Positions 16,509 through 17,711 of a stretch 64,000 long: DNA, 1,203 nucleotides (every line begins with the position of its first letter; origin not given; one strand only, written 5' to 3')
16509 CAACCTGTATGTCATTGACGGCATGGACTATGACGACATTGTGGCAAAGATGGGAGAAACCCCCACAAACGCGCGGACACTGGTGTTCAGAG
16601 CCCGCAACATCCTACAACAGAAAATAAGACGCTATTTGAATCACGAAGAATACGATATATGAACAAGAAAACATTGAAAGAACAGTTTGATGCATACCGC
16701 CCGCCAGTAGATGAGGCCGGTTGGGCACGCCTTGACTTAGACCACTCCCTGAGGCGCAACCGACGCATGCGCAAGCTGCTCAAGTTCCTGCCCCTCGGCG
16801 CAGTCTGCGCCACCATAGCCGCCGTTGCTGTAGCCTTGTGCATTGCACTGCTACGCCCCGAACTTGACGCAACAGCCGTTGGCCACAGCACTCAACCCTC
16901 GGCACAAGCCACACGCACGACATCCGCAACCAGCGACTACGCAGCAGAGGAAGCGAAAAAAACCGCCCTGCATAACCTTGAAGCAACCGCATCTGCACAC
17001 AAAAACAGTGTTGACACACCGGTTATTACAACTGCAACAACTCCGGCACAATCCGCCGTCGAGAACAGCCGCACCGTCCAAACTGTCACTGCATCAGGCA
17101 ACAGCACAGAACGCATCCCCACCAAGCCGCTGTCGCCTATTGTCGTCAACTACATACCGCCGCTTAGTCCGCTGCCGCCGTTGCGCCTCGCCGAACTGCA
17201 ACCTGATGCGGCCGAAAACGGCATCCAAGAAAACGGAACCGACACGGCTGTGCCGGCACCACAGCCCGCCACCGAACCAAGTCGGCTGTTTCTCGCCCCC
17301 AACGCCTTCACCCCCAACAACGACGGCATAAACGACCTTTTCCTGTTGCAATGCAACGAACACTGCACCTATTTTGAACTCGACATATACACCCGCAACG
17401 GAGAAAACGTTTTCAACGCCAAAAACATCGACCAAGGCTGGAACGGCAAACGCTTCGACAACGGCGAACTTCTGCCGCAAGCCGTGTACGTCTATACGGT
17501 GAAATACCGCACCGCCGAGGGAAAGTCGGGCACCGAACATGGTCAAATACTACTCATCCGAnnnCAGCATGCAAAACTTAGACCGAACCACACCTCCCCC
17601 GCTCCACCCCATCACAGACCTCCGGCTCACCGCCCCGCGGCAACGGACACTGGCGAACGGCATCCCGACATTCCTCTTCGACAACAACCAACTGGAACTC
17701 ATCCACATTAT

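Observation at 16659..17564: Topological paradox: a T9SS sorting domain on a protein with a signal-anchor instead of a cleavable signal peptide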

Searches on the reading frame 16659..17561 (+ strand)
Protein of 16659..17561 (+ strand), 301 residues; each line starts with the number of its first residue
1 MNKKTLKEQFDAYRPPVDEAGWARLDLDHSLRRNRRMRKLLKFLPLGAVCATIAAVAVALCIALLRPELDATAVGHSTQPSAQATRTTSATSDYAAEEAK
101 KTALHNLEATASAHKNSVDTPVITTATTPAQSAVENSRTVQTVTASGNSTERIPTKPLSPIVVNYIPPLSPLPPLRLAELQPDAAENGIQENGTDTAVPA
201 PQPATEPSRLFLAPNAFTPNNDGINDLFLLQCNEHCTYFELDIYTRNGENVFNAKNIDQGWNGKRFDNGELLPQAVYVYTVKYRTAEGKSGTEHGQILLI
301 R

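Call 6: search_protein_families(library=pfam, proteins=[window:16659-17561:+], max_evalue=0.01)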
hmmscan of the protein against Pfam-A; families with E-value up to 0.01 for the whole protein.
window:16659-17561:+ (301 aa): 1 family
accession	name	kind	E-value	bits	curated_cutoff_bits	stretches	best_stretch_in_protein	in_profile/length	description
PF13585.12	CHU_C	-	4.4e-19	68.8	27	1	213-290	3-79/86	CHU_C Type IX secretion signal domain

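Call 7: search_protein_families(library=ncbifam, proteins=[window:16659-17561:+], max_evalue=0.01)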
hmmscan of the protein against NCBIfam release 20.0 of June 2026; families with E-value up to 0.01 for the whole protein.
window:16659-17561:+ (301 aa): 1 family
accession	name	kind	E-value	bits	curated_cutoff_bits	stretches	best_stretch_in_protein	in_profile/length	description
TIGR04131.1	Bac_Flav_CTERM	domain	2.2e-13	50.2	35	1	213-300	3-84/85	T9SS type B sorting domain-containing protein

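Call 9: find_homologous_proteins(query=window:16659-17561:+, max_evalue=0.001)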
Query window:16659-17561:+ (301 aa): 42 proteins with E <= 0.001 among 5578 candidates.
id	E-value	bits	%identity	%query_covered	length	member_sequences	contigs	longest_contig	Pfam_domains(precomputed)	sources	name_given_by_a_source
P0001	1.5e-197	673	100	100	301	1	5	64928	PF13585.13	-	-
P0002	4.7e-138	477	73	100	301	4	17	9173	PF13585.13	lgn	-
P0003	2.8e-124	432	67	100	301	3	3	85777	PF13585.13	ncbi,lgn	-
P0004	1.6e-117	410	66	100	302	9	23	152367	PF13585.13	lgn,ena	-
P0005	4.1e-113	396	65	100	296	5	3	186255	PF13585.13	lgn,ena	-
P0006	4.0e-108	379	60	100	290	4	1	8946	PF13585.13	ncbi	-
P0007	4.6e-49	185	40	99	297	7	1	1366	PF13585.13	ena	-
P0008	4.6e-48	182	39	99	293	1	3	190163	PF13585.13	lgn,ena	-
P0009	6.4e-47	178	40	99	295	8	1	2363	PF13585.13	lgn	-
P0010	2.8e-46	176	38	99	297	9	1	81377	PF13585.13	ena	-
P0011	3.6e-46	176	37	99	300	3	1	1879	PF13585.13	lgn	-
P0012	4.5e-46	176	40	99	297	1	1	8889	PF13585.13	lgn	-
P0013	9.9e-46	175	39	99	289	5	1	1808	PF13585.13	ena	-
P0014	1.5e-45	174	58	34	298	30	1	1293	PF13585.13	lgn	-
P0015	1.7e-45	174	37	99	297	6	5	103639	PF13585.13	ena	-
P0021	9.0e-43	165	36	99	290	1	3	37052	PF13585.13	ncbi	-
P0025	2.9e-40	157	35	99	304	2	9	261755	PF13585.13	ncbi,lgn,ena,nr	ncbi:MAG: gliding motility-associated C-terminal domain-containing protein [Bacteroidales bacterium]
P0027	7.5e-28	116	31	98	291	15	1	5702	PF13585.13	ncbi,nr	ncbi:MAG: gliding motility-associated C-terminal domain-containing protein [Bacteroidales bacterium]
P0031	1.0e-17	83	46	33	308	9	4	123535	PF13585.13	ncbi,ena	-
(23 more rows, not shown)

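Call 12: find_encoding_contigs(protein=P0008, flank=6000, max_places=2)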
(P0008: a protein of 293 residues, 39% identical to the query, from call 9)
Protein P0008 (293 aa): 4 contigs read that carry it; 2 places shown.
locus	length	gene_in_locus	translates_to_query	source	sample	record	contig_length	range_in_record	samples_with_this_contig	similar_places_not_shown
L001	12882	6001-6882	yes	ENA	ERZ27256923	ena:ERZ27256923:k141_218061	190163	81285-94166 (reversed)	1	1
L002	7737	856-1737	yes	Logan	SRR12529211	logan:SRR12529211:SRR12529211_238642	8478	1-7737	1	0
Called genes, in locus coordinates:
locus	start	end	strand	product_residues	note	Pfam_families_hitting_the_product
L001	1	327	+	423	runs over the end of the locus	-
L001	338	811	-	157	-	PF03190:Thioredox_DsbH, PF13899:Thioredoxin_7, PF13098:Thioredoxin_2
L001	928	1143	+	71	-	-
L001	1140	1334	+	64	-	PF07927:HicA_toxin (weak)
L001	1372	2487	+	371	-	-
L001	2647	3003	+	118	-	-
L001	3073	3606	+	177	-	PF03167:UDG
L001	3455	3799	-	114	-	-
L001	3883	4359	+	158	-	-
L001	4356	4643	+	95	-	-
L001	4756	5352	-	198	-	PF02245:Pur_DNA_glyco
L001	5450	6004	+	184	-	PF04542:Sigma70_r2, PF08281:Sigma70_r4_2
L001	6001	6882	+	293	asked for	PF13585:CHU_C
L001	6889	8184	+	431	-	PF05193:Peptidase_M16_C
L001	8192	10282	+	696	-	PF00041:fn3, PF13585:CHU_C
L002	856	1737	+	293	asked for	PF13585:CHU_C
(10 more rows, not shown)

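Call 13: find_encoding_contigs(protein=P0031, flank=6000, max_places=2)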
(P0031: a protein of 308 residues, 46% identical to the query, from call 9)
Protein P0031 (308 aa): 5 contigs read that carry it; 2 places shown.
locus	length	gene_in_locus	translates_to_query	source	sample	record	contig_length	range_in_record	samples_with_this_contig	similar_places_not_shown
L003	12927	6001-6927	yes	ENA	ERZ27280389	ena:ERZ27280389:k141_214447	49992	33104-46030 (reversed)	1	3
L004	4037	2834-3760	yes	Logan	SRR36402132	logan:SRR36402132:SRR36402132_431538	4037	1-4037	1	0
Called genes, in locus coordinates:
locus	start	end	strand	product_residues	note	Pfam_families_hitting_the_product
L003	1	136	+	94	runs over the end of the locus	PF00893:Multi_Drug_Res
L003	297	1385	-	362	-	PF02463:SMC_N, PF13175:AAA_15, PF13476:AAA_23, PF13555:AAA_29 (weak), PF13304:AAA_21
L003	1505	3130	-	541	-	PF03571:Peptidase_M49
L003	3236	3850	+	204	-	-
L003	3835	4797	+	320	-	-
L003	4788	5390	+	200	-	PF01351:RNase_HII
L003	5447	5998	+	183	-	PF04545:Sigma70_r4 (faint), PF04542:Sigma70_r2, PF08281:Sigma70_r4_2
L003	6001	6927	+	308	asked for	PF13585:CHU_C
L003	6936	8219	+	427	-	PF05193:Peptidase_M16_C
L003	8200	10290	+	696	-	PF00041:fn3 (faint), PF13585:CHU_C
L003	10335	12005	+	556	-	PF20720:nSTAND3 (faint), PF00485:PRK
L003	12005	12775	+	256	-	PF01408:GFO_IDH_MocA (faint), PF03807:F420_oxidored (weak), PF10728:DUF2520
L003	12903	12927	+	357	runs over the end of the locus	PF26370:KDD_N, PF00107:ADH_zinc_N (weak)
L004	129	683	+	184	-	-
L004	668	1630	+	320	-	-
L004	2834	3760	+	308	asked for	PF13585:CHU_C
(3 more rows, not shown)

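Call 14: find_related_loci(query=A1, collection=genome_contigs, flank=6000)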
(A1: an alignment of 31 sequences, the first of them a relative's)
Query A1 (301 aa) in genome_contigs; peptide patterns used: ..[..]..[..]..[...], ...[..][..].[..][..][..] (x = any residue, [..] = any of these).
600 stretches matched a pattern (row limit reached: there are more); 550 encode a relative of the query (tblastn E <= 1e-3); the best 80 are kept; 80 distinct loci.
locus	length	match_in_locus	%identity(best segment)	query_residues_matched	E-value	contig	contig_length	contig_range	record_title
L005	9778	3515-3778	43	211-300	8e-23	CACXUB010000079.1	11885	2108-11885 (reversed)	MAG: uncultured Bacteroidetes bacterium isolate RUG11592 genome assembly, contig: RUG11592_asm_79, whole genome shotgun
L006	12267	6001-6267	43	211-301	3e-22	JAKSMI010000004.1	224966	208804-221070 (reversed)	MAG: Bacteroidales bacterium isolate Horse_feces121 MAG121_4, whole genome shotgun sequence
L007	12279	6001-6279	48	209-301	9e-18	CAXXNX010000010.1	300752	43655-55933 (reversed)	MAG: Cyclobacteriaceae bacterium isolate 442fe2a6-e99b-4cb7-a1f2-52e123327fff genome assembly, contig: contig_10, whole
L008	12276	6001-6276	41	211-301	8e-18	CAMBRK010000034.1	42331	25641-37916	MAG: Aureispira sp. CCB-QB1 isolate MiH-14oct19-171 genome assembly, contig: MiH-14oct19-C1507, whole genome shotgun seq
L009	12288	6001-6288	42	207-301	2e-17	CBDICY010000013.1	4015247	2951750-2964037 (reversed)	MAG: Saprospiraceae bacterium isolate 951dd66b-73de-4a3c-8e3a-a805efb1aa3c genome assembly, contig: contig_13, whole gen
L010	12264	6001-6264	41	211-301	2e-17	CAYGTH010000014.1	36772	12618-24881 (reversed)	MAG TPA_asm: uncultured Bacteroidia bacterium isolate ERP117304_co3_96 genome assembly, contig: NODE_1689_length_36772_c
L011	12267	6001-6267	44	214-301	1e-16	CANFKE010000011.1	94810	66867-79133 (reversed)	MAG: Chitinophagaceae bacterium isolate Jr-11may16-151 genome assembly, contig: Jr-11may16-C271, whole genome shotgun se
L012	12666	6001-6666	28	64-301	2e-16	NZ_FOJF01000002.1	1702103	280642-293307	Chitinophaga sp. YR573, whole genome shotgun sequence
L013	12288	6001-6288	38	204-301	5e-16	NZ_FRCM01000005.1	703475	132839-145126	Mucilaginibacter sp. OK098, whole genome shotgun sequence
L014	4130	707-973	39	210-301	8e-16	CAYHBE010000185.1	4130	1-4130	MAG TPA_asm: uncultured Dehalococcoidales bacterium isolate ERP119294_co1_329 genome assembly, contig: NODE_37110_length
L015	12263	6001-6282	39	206-301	1e-15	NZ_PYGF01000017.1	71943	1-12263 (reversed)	Cecembia rubra strain DSM 28057 Ga0181025_117, whole genome shotgun sequence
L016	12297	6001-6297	38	204-301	1e-15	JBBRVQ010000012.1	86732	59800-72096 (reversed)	MAG: Chitinophagales bacterium isolate La3_metabat2.201 La3_metabat2.201_K_3302545_L_86732_cov_20.7413, whole genome sho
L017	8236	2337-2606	34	207-301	1e-15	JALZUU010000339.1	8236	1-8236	MAG: Saprospiraceae bacterium isolate g2_MAG_00007 g2_MAG_00007_000000000339, whole genome shotgun sequence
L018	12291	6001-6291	37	207-301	2e-15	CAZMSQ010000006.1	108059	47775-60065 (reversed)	MAG TPA_asm: uncultured Saprospiraceae bacterium isolate binchicken_co208_3 genome assembly, contig: NODE_157_length_108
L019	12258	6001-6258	42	213-301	2e-15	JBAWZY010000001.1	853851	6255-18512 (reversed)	MAG: Chitinophagia bacterium isolate ELA127 MAG127_1, whole genome shotgun sequence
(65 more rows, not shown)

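Call 28: search_protein_families(library=pfam, alignment_id=A3, max_evalue=0.001)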
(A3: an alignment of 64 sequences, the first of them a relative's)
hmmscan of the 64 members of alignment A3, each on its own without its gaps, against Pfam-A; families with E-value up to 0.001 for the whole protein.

A. member 1, P0001 (301 aa): 1 family
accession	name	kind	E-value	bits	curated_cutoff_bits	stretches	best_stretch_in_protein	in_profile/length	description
PF13585.12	CHU_C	-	4.4e-19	68.8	27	1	213-290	3-79/86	CHU_C Type IX secretion signal domain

B. families by the number of members that match (of 64 scanned): 3 families
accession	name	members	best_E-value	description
PF13585.12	CHU_C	49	4.5e-22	CHU_C Type IX secretion signal domain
PF00404.24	Dockerin_1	1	2.4e-11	Dockerin type I domain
PF13589.12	HATPase_c_3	1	1.5e-10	Histidine kinase-, DNA gyrase B-, and HSP90-like ATPase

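Call 48: predict_structure(alignment_id=A1)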
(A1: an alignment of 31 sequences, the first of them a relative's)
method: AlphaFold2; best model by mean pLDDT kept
length: 301 residues; sequences in the alignment: 31
mean_pLDDT: 58.8   pTM: 0.35
mean pLDDT of the five models: 58.8, 58.4, 57.9, 54.8, 53.5
residues with pLDDT >= 90: 79; 70-90: 29; 50-70: 45; < 50: 148
segments of 3 or more residues with pLDDT < 50: 43-51, 64-198
pLDDT, mean of each block of 10 residues (from residue 1): 64 67 71 63 47 54 44 34 32 37 33 31 31 31 31 39 41 36 31 42 59 92 90 91 96 94 93 96 93 95 90
secondary structure, 60 per line:
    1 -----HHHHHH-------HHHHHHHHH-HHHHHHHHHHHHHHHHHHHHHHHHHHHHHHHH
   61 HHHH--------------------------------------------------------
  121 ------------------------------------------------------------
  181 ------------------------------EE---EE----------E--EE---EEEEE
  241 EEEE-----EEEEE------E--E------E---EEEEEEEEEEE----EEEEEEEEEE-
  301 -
elements in order: H6-11 H19-27 H29-64 E236-244 E250-254 E275-285 E290-299

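Call 52: fold_search(model_id=the predicted structure, library=pdb)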
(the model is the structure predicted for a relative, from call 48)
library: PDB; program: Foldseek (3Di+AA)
matches with E <= 10: 1546; with E <= 0.001: 8
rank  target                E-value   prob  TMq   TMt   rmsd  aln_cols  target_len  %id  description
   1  5xyr                  7.1e-05  1.00  0.26  0.06   2.4        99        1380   20  Crystal structure of a serine protease from Streptococcus species (released 2018-08-08)
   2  7edd                  1.3e-04  1.00  0.26  0.06   2.4        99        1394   21  Crystal structure of a serine protease from Streptococcus pyogenes (released 2021-05-12)
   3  5xya                  2.1e-04  1.00  0.25  0.06   2.8       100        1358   19  Crystal structure of a serine protease from Streptococcus species (released 2018-08-08)
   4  1xf1_A                2.1e-04  1.00  0.24  0.08   4.0       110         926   17  Structure of C5a peptidase- a key virulence factor from Streptococcus (released 2005-11-22)
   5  7yzx_A                2.5e-04  1.00  0.23  0.08   4.3       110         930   17  ScpA from Streptococcus pyogenes, D783A mutant. (released 2022-08-31)
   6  7bj3                  3.0e-04  1.00  0.24  0.08   3.9       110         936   17  ScpA from Streptococcus pyogenes, S512A active site mutant (released 2021-05-12)
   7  3eif                  3.2e-04  1.00  0.24  0.08   3.5       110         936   17  1.9 angstrom crystal structure of the active form of the C5a peptidase from Streptococcus pyogenes (ScpA) (released 2009-02-24)
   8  8bty_A                3.6e-04  1.00  0.23  0.08   4.9       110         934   17  Structure of the active form of ScpB, the C5a-peptidase from Streptococcus agalactiae. (released 2023-11-15)
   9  5icu                  1.3e-03  1.00  0.19  0.52   7.5        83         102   13  The crystal structure of CopC from Methylosinus trichosporium OB3b (released 2016-04-06)
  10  8glk_D                1.4e-03  1.00  0.20  0.71   3.3        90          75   19  The Type 9 Secretion System dGldL peak II, NucA substrate bound complex (released 2024-01-31)
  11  2xwx_A                3.2e-03  1.00  0.19  0.15   5.9       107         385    7  Vibrio cholerae colonization factor GbpA crystal structure (released 2011-11-16)
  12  8te6                  4.3e-03  1.00  0.19  0.42   8.3       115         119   14  Crystal structure of a multiple lysine-to-arginine substitution mutant of the human CRIg C3b-binding domain (released 2023-07-12)
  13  7wqp_R                6.5e-03  1.00  0.19  0.52   5.5       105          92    8  Adeno-associated virus serotype PHP.eB in complex with AAVR (released 2022-06-15)
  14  6ljl_A                6.5e-03  0.99  0.16  0.06   6.8        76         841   17  Crystal Structure of exoHep-Y390A/H555A complexed with a tetrasaccharide substrate (released 2020-12-23)
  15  8jmw_A                6.9e-03  1.00  0.19  0.12   4.6        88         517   17  Fibril form of serine peptidase Vpr (released 2023-12-06)
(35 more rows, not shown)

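Call 61: list_cluster_members(proteins=[P0001, P0003, P0006, P0021, P0025, P0027, P0031])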
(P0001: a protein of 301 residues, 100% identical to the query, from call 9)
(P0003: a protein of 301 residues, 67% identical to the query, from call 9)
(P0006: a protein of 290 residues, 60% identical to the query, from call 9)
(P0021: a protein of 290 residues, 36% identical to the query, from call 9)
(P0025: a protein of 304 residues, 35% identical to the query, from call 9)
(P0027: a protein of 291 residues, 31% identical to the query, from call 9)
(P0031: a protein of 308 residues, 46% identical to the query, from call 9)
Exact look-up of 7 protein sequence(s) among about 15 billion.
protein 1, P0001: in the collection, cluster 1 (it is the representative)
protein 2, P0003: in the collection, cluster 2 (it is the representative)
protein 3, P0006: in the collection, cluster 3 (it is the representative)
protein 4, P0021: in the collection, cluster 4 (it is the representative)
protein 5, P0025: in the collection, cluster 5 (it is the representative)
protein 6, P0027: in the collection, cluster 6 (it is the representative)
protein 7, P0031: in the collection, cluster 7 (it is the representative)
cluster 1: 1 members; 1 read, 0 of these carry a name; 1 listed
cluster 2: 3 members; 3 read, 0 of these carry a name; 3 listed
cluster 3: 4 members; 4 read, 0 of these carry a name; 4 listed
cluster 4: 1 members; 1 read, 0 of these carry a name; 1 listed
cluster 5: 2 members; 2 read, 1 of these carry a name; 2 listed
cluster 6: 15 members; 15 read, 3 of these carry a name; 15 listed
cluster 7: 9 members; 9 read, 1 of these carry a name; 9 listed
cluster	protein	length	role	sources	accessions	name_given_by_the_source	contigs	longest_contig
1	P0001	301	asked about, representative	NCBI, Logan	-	-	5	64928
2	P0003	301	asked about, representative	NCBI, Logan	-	-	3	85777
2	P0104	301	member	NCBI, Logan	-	-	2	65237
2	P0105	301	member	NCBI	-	-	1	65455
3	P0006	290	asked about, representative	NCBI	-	-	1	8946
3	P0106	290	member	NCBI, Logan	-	-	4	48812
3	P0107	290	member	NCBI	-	-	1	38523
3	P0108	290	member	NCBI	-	-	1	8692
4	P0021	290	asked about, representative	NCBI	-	-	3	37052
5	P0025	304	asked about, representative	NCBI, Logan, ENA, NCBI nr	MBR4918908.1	MAG: gliding motility-associated C-terminal domain-containing protein [Bacteroidales ... | gliding motility-associated C-terminal domain-containing protein [Bacteroidales bacterium]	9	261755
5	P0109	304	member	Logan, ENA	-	-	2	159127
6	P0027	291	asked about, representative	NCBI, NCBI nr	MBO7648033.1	MAG: gliding motility-associated C-terminal domain-containing protein [Bacteroidales ... | gliding motility-associated C-terminal domain-containing protein [Bacteroidales bacterium]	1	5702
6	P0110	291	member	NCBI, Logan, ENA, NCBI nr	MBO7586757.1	MAG: gliding motility-associated C-terminal domain-containing protein [Bacteroidales ... | gliding motility-associated C-terminal domain-containing protein [Bacteroidales bacterium]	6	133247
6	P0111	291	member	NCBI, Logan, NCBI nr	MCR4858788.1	MAG: gliding motility-associated C-terminal domain-containing protein [Bacteroidales ... | gliding motility-associated C-terminal domain-containing protein [Bacteroidales bacterium]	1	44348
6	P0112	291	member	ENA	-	-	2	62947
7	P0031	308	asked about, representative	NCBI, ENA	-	-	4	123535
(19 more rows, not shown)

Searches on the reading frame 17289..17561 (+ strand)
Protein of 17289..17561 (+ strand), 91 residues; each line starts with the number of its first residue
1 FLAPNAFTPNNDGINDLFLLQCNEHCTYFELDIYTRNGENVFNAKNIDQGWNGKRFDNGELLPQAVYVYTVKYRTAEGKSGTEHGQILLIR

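Call 57: search_solved_structures(query=window:17289-17561:+, max_evalue=1)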
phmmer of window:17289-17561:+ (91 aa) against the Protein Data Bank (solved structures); distinct sequences matched with E-value up to 1: 1.
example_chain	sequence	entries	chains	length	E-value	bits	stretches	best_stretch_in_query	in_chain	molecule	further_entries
9flp_A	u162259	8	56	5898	4e-05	27.1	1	4-73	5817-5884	The grappling hook protein A in the bacterium Aureispira sp. CCB-QB1 | The grappling hook protein A (GhpA) in the bacterium Aureispira sp. CCB-QB1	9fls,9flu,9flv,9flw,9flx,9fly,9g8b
